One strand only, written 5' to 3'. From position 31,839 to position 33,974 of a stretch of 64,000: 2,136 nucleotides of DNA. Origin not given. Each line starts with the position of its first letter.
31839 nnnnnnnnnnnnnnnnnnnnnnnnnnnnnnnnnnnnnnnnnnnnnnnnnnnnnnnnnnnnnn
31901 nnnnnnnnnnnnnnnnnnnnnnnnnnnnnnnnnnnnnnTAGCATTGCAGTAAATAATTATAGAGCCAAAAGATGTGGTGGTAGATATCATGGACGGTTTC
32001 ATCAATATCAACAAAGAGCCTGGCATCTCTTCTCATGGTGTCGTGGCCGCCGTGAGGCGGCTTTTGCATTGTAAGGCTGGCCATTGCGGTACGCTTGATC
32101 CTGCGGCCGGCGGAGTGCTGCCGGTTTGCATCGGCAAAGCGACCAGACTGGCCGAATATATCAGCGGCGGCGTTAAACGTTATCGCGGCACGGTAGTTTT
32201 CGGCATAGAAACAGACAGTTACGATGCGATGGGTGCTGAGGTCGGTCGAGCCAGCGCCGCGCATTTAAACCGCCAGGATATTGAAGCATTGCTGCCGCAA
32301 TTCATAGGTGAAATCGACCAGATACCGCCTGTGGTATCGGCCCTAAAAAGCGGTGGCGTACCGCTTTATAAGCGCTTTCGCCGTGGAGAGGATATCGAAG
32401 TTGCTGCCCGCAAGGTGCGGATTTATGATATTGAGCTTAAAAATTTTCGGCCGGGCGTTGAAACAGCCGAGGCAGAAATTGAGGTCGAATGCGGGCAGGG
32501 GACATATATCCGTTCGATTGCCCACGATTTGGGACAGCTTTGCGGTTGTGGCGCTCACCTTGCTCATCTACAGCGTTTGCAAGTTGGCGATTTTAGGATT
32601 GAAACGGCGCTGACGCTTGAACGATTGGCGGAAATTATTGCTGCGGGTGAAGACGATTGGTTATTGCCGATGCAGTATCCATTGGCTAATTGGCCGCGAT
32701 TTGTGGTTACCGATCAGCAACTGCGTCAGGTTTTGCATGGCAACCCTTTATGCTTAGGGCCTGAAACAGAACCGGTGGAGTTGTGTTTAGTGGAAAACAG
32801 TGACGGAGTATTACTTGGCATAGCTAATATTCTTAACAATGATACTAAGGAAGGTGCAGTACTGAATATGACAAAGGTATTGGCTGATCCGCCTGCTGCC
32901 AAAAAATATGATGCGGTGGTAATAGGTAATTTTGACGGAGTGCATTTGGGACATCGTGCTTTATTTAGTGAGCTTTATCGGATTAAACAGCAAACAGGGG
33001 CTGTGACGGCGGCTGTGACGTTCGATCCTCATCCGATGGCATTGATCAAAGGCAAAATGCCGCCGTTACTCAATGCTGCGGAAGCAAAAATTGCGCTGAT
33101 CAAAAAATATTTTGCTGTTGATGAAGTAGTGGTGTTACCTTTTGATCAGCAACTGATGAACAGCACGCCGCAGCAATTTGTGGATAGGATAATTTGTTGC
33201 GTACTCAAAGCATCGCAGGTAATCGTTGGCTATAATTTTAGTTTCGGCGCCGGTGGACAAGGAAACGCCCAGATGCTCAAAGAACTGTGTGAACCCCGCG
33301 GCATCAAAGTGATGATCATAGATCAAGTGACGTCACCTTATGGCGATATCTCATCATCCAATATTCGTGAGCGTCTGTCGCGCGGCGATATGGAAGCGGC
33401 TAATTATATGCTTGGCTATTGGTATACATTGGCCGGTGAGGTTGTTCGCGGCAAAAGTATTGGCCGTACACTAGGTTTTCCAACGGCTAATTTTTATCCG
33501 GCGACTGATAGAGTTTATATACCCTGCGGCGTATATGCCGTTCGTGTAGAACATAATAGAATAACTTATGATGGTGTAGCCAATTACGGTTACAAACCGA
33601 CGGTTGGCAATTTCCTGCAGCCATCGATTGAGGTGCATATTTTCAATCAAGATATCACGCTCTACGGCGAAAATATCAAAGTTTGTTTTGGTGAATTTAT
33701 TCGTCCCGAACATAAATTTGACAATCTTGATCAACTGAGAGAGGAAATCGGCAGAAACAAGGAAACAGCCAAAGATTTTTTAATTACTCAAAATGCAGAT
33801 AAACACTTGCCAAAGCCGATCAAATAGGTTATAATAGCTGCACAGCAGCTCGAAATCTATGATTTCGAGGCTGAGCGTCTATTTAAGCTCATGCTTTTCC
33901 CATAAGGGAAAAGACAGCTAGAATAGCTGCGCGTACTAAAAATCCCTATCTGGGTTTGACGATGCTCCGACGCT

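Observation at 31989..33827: truB and ribF are fused in one 612-617-aa ORF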

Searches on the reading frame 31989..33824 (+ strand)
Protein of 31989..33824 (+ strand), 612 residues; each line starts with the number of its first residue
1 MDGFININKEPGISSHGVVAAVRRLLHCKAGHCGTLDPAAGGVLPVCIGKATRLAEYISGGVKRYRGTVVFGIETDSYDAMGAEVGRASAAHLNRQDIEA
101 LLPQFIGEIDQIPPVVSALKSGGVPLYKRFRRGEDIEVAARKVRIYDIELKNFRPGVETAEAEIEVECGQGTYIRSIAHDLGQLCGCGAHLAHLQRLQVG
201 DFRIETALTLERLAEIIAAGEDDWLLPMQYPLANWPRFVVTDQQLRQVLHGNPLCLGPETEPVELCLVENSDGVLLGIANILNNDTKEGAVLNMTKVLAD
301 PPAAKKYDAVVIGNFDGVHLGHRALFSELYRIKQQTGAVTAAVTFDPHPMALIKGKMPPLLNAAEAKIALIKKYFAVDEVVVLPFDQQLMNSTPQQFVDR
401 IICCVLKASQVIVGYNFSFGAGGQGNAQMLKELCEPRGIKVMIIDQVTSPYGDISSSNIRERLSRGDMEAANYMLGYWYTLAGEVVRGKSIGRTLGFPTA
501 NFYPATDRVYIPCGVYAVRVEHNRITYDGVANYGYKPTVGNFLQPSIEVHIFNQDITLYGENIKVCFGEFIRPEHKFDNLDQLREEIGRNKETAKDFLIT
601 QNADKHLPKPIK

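Call 3: search_protein_families(library=pfam, proteins=[window:31989-33824:+], max_evalue=0.01)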
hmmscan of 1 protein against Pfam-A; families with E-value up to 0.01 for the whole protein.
window:31989-33824:+ (612 aa): 5 families
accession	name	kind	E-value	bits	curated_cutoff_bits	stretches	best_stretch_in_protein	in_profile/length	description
PF01509.24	TruB_N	-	1.5e-47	162.2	27.3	1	27-174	6-149/149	TruB family pseudouridylate synthase (N terminal domain)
PF06574.18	FAD_syn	-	1.4e-40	139.1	27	1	306-457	6-157/158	FAD synthetase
PF01687.23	Flavokinase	-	3.2e-37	127.9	19.6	1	475-598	1-124/124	Riboflavin kinase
PF16198.10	TruB_C_2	-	5.1e-12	46.2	29.3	1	175-231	1-64/66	tRNA pseudouridylate synthase B C-terminal domain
PF01467.32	CTP_transf_like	-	8e-07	29.8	21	1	311-462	2-133/133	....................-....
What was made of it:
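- On TruB (tRNA pseudouridine-55 synthase, TIGR00431 / PF01509): PF01509 scores 162.2 bits (call 3).
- On RibF, type-I bifunctional riboflavin kinase/FMN adenylyltransferase (TIGR00083): PF06574 scores 139.1 bits (call 3).
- Checked: Pfam (call 3) finds TruB_N 27-174, TruB_C_2 175-231, FAD_syn 306-457 and Flavokinase 475-598.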

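Call 4: search_protein_families(library=ncbifam, proteins=[window:31989-33824:+], max_evalue=0.01)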
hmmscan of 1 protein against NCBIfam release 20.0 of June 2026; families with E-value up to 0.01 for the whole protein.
window:31989-33824:+ (612 aa): 15 families
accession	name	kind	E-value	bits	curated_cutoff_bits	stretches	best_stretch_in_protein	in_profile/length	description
NF004160.0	PRK05627.1-3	equivalog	1.1e-86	290.5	295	1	299-601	8-322/325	bifunctional riboflavin kinase/FAD synthetase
NF004162.0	PRK05627.1-5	equivalog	9.1e-76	255.2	241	1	305-600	12-301/304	bifunctional riboflavin kinase/FAD synthetase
TIGR00083.1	ribF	equivalog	1.9e-75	254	184.35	1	310-598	2-289/290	riboflavin biosynthesis protein RibF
NF004159.0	PRK05627.1-2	equivalog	1.2e-72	244.8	306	1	306-603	15-312/326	bifunctional riboflavin kinase/FAD synthetase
NF004163.0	PRK05627.1-6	equivalog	1.5e-66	224.7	315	1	307-601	17-310/313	bifunctional riboflavin kinase/FAD synthetase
TIGR00431.1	TruB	equivalog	2.8e-65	219.9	151.45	1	1-213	1-210/210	tRNA pseudouridine(55) synthase TruB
NF004161.0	PRK05627.1-4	equivalog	4.1e-65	219.9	461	1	310-602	22-315/324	bifunctional riboflavin kinase/FAD synthetase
NF004158.0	PRK05627.1-1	equivalog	7.2e-52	176.6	396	1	309-597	19-303/304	bifunctional riboflavin kinase/FAD synthetase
NF003280.0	PRK04270.1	equivalog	6.7e-38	130.2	242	1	3-300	32-310/323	RNA-guided pseudouridylation complex pseudouridine synthase subunit Cbf5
TIGR00425.1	CBF5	equivalog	1.4e-30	106.5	238.15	1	2-255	34-257/322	RNA-guided pseudouridylation complex pseudouridine synthase subunit Cbf5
NF005518.0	PRK07143.1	equivalog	5.7e-27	94.9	232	1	305-601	14-277/281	hypothetical protein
NF045965.1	RibF_rel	equivalog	6.8e-25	88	200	1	306-556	12-239/279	FAD synthase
TIGR00125.1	cyt_tran_rel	domain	3.5e-05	23.9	27.7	1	309-379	2-64/65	adenylyltransferase/cytidyltransferase family protein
TIGR00482.1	TIGR00482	equivalog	0.0039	17.2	112.45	0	311-346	2-36/194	nicotinate (nicotinamide) nucleotide adenylyltransferase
NF001985.0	PRK00777.1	subfamily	0.0065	16.5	104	0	307-347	5-42/157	pantetheine-phosphate adenylyltransferase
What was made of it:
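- On TruB (tRNA pseudouridine-55 synthase, TIGR00431 / PF01509): TIGR00431 scores 219.9 bits against a cut-off of 151.45, over residues 1-213 (call 4).
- On RibF, type-I bifunctional riboflavin kinase/FMN adenylyltransferase (TIGR00083): NF004162 scores 255.2 against 241 (call 4).
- Closest known: Type-I bifunctional FAD synthetase RibF. Same: TIGR00083 scores above its cut-off (call 4).
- Closest known: Bacterial TruB. Same: TIGR00431 scores above its cut-off (call 4).
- Checked: NCBIfam (call 4) finds TIGR00431 TruB at 219.9 bits (cut-off 151.45) and TIGR00083 ribF at 254 bits (cut-off 184.35).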

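Call 5: find_homologous_proteins(query=window:31989-33824:+, max_evalue=1e-20)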
Query window:31989-33824:+ (612 aa): 483 proteins with E <= 1e-20 among 8000 candidates; the best 120 are listed.
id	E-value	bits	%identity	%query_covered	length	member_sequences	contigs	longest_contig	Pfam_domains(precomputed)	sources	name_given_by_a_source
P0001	0.0e+0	1411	100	100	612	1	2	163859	PF01509.24,PF01687.24,PF01467.33,PF06574.19,PF16198.11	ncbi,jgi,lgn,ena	-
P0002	0.0e+0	1184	85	100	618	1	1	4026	PF01509.24,PF01687.24,PF06574.19,PF16198.11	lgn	-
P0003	0.0e+0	1177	84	100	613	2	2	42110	PF01509.24,PF01687.24,PF06574.19,PF16198.11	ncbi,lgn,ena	-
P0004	2.4e-212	725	52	100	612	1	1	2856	PF01509.24,PF01687.24,PF06574.19,PF16198.11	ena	-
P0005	1.0e-211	723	55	100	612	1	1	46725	PF01509.24,PF01687.24,PF06574.19,PF16198.11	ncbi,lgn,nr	ncbi:MAG: bifunctional riboflavin kinase/FAD synthetase [Bacillota bacterium]|nr:bifunctional ribofl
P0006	5.7e-198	677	50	100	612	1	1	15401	PF01509.24,PF01687.24,PF06574.19,PF16198.11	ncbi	-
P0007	2.1e-193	662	52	98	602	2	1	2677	PF01509.24,PF01687.24,PF06574.19,PF16198.11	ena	-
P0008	5.8e-193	661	49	99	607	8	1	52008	PF01509.24,PF01687.24,PF06574.19,PF16198.11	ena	-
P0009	1.8e-192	659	52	98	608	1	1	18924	PF01509.24,PF01687.24,PF06574.19,PF16198.11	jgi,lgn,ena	-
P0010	1.2e-191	656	50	100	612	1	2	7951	PF01509.24,PF01687.24,PF06574.19,PF16198.11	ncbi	-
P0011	2.1e-191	656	50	100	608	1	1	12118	PF01509.24,PF01687.24,PF06574.19,PF16198.11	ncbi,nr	ncbi:MAG: bifunctional riboflavin kinase/FAD synthetase [Clostridia bacterium]|nr:bifunctional ribof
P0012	1.3e-189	650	49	100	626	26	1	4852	PF01509.24,PF01687.24,PF06574.19,PF16198.11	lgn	-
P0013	2.0e-188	646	50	100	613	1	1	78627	PF01509.24,PF01687.24,PF06574.19,PF16198.11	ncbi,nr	ncbi:MAG: bifunctional riboflavin kinase/FAD synthetase [Firmicutes bacterium]|nr:bifunctional ribof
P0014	3.3e-188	645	48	100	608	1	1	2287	PF01509.24,PF01687.24,PF06574.19,PF16198.11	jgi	jgi:riboflavin kinase/FMN adenylyltransferase/tRNA pseudouridine(55) synthase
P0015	6.6e-188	644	48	99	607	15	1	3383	PF01509.24,PF01687.24,PF06574.19,PF16198.11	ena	-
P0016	1.5e-186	640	48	100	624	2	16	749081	PF01509.24,PF01687.24,PF06574.19,PF16198.11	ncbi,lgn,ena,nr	ncbi:MAG: bifunctional riboflavin kinase/FAD synthetase [Firmicutes bacterium]|nr:bifunctional ribof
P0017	1.7e-186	639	48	100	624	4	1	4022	PF01509.24,PF01687.24,PF06574.19,PF16198.11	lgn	-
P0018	1.9e-186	639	48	100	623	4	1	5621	PF01509.24,PF01687.24,PF06574.19,PF16198.11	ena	-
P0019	2.8e-186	639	49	100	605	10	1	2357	PF01509.24,PF01687.24,PF06574.19,PF16198.11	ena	-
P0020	2.8e-186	639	48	100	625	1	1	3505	PF01509.24,PF01687.24,PF06574.19,PF16198.11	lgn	-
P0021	8.4e-186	637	48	100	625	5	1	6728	PF01509.24,PF01687.24,PF06574.19,PF16198.11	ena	-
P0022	1.8e-185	636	50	98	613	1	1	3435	PF01509.24,PF01687.24,PF06574.19,PF16198.11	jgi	-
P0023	3.0e-185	635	48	100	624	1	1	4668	PF01509.24,PF01687.24,PF06574.19,PF16198.11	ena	-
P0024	2.6e-184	632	49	100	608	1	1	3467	PF01509.24,PF01687.24,PF06574.19,PF16198.11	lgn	-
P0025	2.9e-184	632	49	99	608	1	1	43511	PF01509.24,PF01687.24,PF06574.19,PF16198.11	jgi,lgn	-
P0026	4.4e-184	631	48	100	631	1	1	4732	PF01509.24,PF01687.24,PF06574.19,PF16198.11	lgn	-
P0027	4.8e-184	631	49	100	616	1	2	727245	PF01509.24,PF01687.24,PF06574.19,PF16198.11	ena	-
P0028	8.2e-184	631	51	98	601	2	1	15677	PF01509.24,PF01687.24,PF06574.19,PF16198.11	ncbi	-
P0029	1.4e-183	630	48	100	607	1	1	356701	PF01509.24,PF01687.24,PF06574.19,PF16198.11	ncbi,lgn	-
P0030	2.2e-183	629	48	100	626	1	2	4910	PF01509.24,PF01687.24,PF06574.19,PF16198.11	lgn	-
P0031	2.8e-183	629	48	100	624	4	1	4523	PF01509.24,PF01687.24,PF06574.19,PF16198.11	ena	-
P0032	5.4e-183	628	48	100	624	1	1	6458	PF01509.24,PF01687.24,PF06574.19,PF16198.11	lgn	-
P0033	1.6e-182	626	48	100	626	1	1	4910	PF01509.24,PF01687.24,PF06574.19,PF16198.11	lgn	-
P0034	4.2e-182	625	49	98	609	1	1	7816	PF01509.24,PF01687.24,PF06574.19,PF16198.11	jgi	jgi:riboflavin kinase/FMN adenylyltransferase/tRNA pseudouridine(55) synthase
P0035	6.6e-182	624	48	100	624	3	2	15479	PF01509.24,PF01687.24,PF06574.19,PF16198.11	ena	-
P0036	7.6e-182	624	48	100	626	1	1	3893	PF01509.24,PF01687.24,PF06574.19,PF16198.11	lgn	-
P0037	8.4e-182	624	49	100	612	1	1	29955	PF01509.24,PF01687.24,PF06574.19,PF16198.11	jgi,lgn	-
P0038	1.1e-181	624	48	100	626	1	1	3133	PF01509.24,PF01687.24,PF06574.19,PF16198.11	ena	-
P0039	1.3e-181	623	46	100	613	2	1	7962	PF01509.24,PF01687.24,PF06574.19,PF16198.11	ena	-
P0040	1.7e-181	623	48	100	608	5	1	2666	PF01509.24,PF01687.24,PF06574.19,PF16198.11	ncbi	-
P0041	4.5e-181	622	48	100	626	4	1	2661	PF01509.24,PF01687.24,PF06574.19,PF16198.11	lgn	-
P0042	1.9e-180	620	46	100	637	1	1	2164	PF01509.24,PF01687.24,PF06574.19,PF16198.11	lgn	-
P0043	2.1e-180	619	47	100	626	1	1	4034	PF01509.24,PF01687.24,PF06574.19,PF16198.11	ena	-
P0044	3.0e-178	612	48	99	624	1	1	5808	PF01509.24,PF01687.24,PF06574.19,PF16198.11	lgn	-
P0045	2.0e-177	609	49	97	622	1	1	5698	PF01509.24,PF01687.24,PF06574.19,PF16198.11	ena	-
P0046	9.4e-176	604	48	96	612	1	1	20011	PF01509.24,PF01687.24,PF06574.19,PF16198.11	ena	-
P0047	5.3e-175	602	47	100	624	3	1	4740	PF01509.24,PF01687.24,PF06574.19,PF16198.11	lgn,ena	-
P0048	3.6e-174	599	48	98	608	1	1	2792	PF01509.24,PF01687.24,PF06574.19,PF16198.11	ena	-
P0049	1.7e-171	590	47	100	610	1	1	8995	PF01509.24,PF01687.24,PF06574.19,PF16198.11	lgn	-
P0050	7.7e-168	578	47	98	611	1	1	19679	PF01509.24,PF01687.24,PF06574.19,PF16198.11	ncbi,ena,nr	ncbi:MAG: bifunctional riboflavin kinase/FAD synthetase [Clostridiales bacterium]|nr:bifunctional ri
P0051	7.0e-166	571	47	96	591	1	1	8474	PF01509.24,PF01687.24,PF06574.19,PF16198.11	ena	-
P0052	3.4e-160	553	47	99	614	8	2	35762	PF01509.24,PF01687.24,PF06574.19,PF16198.11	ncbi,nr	ncbi:MAG: bifunctional riboflavin kinase/FAD synthetase [Firmicutes bacterium]|nr:bifunctional ribof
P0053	5.8e-158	545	44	100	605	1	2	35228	PF01509.24,PF09157.18,PF06574.19,PF16198.11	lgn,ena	-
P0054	1.1e-154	534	45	100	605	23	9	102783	PF01509.24,PF06574.19,PF16198.11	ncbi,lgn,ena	-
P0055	3.0e-154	533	50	87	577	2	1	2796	PF01509.24,PF06574.19,PF16198.11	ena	-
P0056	4.2e-152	526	49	86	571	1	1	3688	PF01509.24,PF06574.19,PF16198.11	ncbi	-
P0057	9.9e-149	515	49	83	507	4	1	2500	PF01509.24,PF01687.24,PF06574.19,PF16198.11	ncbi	ncbi:MAG: bifunctional riboflavin kinase/FAD synthetase, partial [Clostridiales bacterium]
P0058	3.9e-147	509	50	83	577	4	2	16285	PF01509.24,PF06574.19,PF16198.11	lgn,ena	-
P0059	9.5e-147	508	49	88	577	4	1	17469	PF01509.24,PF06574.19,PF16198.11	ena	-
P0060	7.5e-146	505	49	85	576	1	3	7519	PF01509.24,PF06574.19,PF16198.11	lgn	-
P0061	2.2e-143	497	49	87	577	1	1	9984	PF01509.24,PF06574.19,PF16198.11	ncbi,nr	ncbi:MAG: tRNA pseudouridine(55) synthase TruB [Bacillota bacterium]|nr:tRNA pseudouridine(55) synth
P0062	2.3e-143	497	48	87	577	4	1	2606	PF01509.24,PF06574.19,PF16198.11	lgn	-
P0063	1.6e-135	471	47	86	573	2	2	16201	PF01509.24,PF06574.19,PF16198.11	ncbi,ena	-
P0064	3.4e-123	430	40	100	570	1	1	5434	PF01509.24,PF06574.19,PF16198.11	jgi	-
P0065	1.6e-118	415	37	98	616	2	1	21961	PF01509.24,PF01687.24,PF06574.19,PF16198.11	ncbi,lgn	-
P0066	4.1e-118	414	38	98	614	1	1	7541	PF01509.24,PF01687.24,PF06574.19,PF16198.11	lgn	-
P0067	6.8e-118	413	36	98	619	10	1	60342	PF01509.24,PF01687.24,PF06574.19,PF16198.11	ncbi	ncbi:MAG: bifunctional riboflavin kinase/FAD synthetase [Clostridiales bacterium]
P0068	6.9e-117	410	37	98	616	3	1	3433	PF01509.24,PF01687.24,PF06574.19,PF16198.11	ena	-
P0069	9.4e-117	409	38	98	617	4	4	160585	PF01509.24,PF01687.24,PF06574.19,PF16198.11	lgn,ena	-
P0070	3.6e-115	404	37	98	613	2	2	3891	PF01509.24,PF01687.24,PF06574.19,PF16198.11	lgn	-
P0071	1.2e-114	402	36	98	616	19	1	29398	PF01509.24,PF01687.24,PF06574.19,PF16198.11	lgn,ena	-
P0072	2.3e-114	401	39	98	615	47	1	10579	PF01509.24,PF08218.18,PF01687.24,PF06574.19,PF16198.11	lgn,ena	-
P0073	3.5e-114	401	36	98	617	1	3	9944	PF01509.24,PF01687.24,PF06574.19,PF16198.11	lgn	-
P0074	3.9e-114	400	38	98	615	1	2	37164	PF01509.24,PF01687.24,PF06574.19,PF16198.11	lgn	-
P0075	5.1e-114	400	37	98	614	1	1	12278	PF01509.24,PF09157.18,PF01687.24,PF06574.19,PF16198.11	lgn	-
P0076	1.6e-113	398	38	98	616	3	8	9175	PF01509.24,PF01687.24,PF06574.19,PF16198.11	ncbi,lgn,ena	-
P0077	3.8e-112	394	37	98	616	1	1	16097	PF01509.24,PF01687.24,PF06574.19,PF16198.11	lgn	-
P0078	5.0e-112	394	38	98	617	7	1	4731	PF01509.24,PF01687.24,PF06574.19,PF16198.11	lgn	-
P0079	6.6e-112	393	37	98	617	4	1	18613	PF01509.24,PF01687.24,PF06574.19,PF16198.11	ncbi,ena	-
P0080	1.3e-111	392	38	99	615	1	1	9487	PF01509.24,PF08218.18,PF01687.24,PF06574.19,PF16198.11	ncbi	ncbi:MAG: bifunctional riboflavin kinase/FAD synthetase [Clostridia bacterium]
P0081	1.6e-111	392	37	98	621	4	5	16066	PF01509.24,PF01687.24,PF06574.19,PF16198.11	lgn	-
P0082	2.2e-111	391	38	98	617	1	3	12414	PF01509.24,PF01687.24,PF06574.19,PF16198.11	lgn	-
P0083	3.9e-111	391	38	98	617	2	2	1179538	PF01509.24,PF01687.24,PF06574.19,PF16198.11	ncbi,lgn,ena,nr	ncbi:MAG TPA: bifunctional riboflavin kinase/FAD synthetase [Clostridiales bacterium]|nr:bifunctiona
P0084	6.3e-111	390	38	98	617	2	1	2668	PF01509.24,PF08218.18,PF01687.24,PF06574.19,PF16198.11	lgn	-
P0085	6.5e-111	390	38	99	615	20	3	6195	PF01509.24,PF01687.24,PF06574.19,PF16198.11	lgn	-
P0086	2.1e-109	385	37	98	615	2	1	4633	PF01509.24,PF01687.24,PF06574.19,PF16198.11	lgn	-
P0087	2.8e-109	384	36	98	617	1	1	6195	PF01509.24,PF01687.24,PF06574.19,PF16198.11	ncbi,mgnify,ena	mgnify:CR=1 FL=1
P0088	4.4e-109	384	37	99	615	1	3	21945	PF01509.24,PF01687.24,PF06574.19,PF16198.11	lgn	-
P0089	6.0e-108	380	37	98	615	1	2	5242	PF01509.24,PF08218.18,PF01687.24,PF06574.19,PF16198.11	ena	-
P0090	2.3e-107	378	37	98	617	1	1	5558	PF01509.24,PF01687.24,PF06574.19,PF16198.11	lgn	-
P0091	2.2e-106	375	37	98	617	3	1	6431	PF01509.24,PF01687.24,PF06574.19,PF16198.11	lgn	-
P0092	4.4e-105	371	36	98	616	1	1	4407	PF01509.24,PF01687.24,PF01467.33,PF06574.19,PF16198.11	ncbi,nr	ncbi:MAG: bifunctional riboflavin kinase/FAD synthetase [Firmicutes bacterium]|nr:bifunctional ribof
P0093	7.0e-105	370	37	98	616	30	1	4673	PF01509.24,PF01687.24,PF06574.19,PF16198.11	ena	-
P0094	4.6e-104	367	36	98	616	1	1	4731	PF01509.24,PF01687.24,PF06574.19,PF16198.11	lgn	-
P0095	1.2e-102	363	36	98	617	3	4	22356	PF01509.24,PF01687.24,PF06574.19,PF16198.11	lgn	-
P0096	4.4e-102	361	36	98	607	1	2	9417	PF01509.24,PF01687.24,PF06574.19,PF16198.11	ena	-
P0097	9.8e-101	356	36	98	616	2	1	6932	PF01509.24,PF08218.18,PF01687.24,PF06574.19,PF16198.11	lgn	-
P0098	9.8e-100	353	34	98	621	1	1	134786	PF01509.24,PF01687.24,PF06574.19,PF16198.11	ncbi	-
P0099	2.2e-92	329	36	98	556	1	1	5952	PF01509.24,PF01687.24,PF06574.19,PF16198.11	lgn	-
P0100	5.1e-91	324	35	98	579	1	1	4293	PF01509.24,PF01687.24,PF06574.19,PF16198.11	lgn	-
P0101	1.8e-90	322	47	60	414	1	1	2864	PF01509.24,PF06574.19,PF16198.11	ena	-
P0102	4.4e-90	321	33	98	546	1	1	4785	PF01509.24,PF01687.24,PF06574.19,PF16198.11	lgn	-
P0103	6.1e-90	321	34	98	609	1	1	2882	PF01509.24,PF09157.18,PF01687.24,PF01467.33,PF06574.19,PF16198.11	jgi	jgi:tRNA pseudouridine(55) synthase/riboflavin kinase/FMN adenylyltransferase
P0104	5.7e-89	317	34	98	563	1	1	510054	PF01509.24,PF01687.24,PF06574.19,PF16198.11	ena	-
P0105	8.4e-89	317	35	96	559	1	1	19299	PF01509.24,PF01687.24,PF06574.19,PF16198.11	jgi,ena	-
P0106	1.1e-88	316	35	96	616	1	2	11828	PF01509.24,PF01687.24,PF06574.19,PF16198.11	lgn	-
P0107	1.3e-88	316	45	37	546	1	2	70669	PF01509.24,PF01687.24,PF06574.19,PF16198.11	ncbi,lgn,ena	-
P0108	4.6e-88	314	32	98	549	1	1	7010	PF01509.24,PF01687.24,PF06574.19,PF16198.11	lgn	-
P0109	4.8e-88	314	36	98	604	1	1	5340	PF01509.24,PF01687.24,PF06574.19,PF16198.11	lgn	-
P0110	6.1e-88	314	33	98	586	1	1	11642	PF01509.24,PF01687.24,PF06574.19,PF16198.11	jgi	jgi:tRNA pseudouridine(55) synthase/riboflavin kinase/FMN adenylyltransferase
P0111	6.0e-87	311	34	98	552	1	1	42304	PF01509.24,PF01687.24,PF06574.19,PF16198.11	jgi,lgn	-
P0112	3.3e-86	308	33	97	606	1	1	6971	PF01509.24,PF09157.18,PF01687.24,PF01467.33,PF06574.19,PF16198.11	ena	-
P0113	3.6e-86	308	43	39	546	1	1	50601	PF01509.24,PF01687.24,PF06574.19,PF16198.11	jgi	jgi:tRNA pseudouridine55 synthase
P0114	4.7e-85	304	34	98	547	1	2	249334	PF01509.24,PF01687.24,PF06574.19,PF16198.11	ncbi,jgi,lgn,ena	-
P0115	1.1e-83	300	33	97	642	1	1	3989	PF01509.24,PF01687.24,PF01467.33,PF06574.19,PF16198.11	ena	-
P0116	2.5e-83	299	34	97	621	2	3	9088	PF01509.24,PF01687.24,PF06574.19,PF16198.11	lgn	-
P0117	1.1e-82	297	32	98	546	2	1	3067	PF01509.24,PF01687.24,PF06574.19,PF16198.11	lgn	-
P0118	5.1e-81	291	33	98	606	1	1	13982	PF01509.24,PF01687.24,PF01467.33,PF06574.19,PF16198.11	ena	-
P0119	3.8e-78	282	32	98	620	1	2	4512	PF01509.24,PF01687.24,PF06574.19,PF16198.11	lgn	-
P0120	1.8e-77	279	32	51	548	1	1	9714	PF01509.24,PF01687.24,PF06574.19,PF16198.11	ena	-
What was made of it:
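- More than 100 90%-identity clusters of about 600-630 aa have the same architecture (call 5).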
